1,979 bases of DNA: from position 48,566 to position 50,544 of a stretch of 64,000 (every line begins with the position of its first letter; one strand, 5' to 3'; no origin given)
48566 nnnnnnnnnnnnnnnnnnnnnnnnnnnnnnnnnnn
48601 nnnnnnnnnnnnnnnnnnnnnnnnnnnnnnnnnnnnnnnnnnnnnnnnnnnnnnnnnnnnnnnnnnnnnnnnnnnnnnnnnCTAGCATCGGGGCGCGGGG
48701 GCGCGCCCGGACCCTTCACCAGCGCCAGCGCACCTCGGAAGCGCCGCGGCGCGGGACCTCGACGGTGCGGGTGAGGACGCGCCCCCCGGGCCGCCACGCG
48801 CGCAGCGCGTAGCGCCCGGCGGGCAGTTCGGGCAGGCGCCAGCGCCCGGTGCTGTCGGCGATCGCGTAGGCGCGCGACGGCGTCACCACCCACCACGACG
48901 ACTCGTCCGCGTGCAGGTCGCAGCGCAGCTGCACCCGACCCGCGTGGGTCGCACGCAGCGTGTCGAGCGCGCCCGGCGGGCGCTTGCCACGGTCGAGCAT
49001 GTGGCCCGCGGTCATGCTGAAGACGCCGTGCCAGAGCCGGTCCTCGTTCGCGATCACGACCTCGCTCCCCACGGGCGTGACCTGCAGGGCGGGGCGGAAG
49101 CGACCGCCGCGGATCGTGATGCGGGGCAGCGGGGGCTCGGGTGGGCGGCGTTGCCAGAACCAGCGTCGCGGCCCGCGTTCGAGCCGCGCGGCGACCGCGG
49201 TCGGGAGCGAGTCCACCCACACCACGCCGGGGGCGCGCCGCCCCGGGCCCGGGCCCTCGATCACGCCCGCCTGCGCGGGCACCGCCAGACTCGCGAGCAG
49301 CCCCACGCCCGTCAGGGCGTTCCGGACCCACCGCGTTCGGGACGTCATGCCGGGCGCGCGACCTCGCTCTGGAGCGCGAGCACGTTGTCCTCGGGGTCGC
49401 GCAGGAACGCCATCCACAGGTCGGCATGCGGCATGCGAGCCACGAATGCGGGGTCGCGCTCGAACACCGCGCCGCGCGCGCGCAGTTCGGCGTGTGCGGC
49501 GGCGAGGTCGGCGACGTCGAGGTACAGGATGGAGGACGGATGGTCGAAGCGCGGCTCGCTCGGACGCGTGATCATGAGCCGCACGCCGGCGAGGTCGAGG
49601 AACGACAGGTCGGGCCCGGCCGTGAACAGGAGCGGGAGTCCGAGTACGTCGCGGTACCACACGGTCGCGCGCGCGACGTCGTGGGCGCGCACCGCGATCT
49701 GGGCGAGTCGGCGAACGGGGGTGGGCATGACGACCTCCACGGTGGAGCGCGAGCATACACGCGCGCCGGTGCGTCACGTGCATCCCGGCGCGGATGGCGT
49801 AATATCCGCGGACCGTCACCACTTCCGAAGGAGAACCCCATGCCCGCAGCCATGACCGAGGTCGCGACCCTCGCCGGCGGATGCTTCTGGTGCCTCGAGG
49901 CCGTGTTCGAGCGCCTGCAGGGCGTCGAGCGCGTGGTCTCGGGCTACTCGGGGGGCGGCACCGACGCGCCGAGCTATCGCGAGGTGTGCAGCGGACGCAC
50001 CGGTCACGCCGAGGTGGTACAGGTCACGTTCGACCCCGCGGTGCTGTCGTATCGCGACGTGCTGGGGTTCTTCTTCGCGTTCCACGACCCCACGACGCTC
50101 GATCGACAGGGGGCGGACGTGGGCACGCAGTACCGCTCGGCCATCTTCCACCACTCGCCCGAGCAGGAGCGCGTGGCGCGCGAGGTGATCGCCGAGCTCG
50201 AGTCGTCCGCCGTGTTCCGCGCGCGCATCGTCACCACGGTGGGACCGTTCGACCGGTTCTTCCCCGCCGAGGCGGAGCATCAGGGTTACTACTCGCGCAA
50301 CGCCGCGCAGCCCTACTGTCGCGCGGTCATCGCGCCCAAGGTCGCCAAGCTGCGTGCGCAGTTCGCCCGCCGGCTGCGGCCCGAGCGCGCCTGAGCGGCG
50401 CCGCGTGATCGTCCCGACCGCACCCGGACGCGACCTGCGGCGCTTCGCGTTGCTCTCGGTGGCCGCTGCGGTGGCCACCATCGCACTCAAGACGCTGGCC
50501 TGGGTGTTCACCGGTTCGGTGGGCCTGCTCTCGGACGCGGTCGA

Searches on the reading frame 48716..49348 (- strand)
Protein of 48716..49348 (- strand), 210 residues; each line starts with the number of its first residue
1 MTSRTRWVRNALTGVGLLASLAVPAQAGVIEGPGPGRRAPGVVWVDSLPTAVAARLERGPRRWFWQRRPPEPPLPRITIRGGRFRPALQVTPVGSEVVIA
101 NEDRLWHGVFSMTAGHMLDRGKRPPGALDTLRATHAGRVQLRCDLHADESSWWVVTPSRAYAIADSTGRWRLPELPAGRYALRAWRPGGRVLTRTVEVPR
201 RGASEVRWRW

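Call 23: search_protein_families(library=pfam, proteins=[window:48716-49348:-], max_evalue=0.0001)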
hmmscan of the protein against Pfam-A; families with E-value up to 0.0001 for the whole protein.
window:48716-49348:- (210 aa): 1 family
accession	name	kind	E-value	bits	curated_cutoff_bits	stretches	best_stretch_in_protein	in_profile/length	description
PF13620.12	CarboxypepD_reg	-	4.6e-06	27.3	32.3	1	156-206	26-77/82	Carboxypeptidase regulatory-like domain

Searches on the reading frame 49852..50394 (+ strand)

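Call 23: search_protein_families(library=pfam, proteins=[window:49852-50394:+], max_evalue=0.0001)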
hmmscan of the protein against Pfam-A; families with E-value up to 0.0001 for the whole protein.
window:49852-50394:+ (180 aa): 1 family
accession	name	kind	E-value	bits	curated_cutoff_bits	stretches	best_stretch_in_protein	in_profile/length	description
PF01625.27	PMSR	-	1.1e-62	211.3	23.7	1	5-156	2-152/153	Peptide methionine sulfoxide reductase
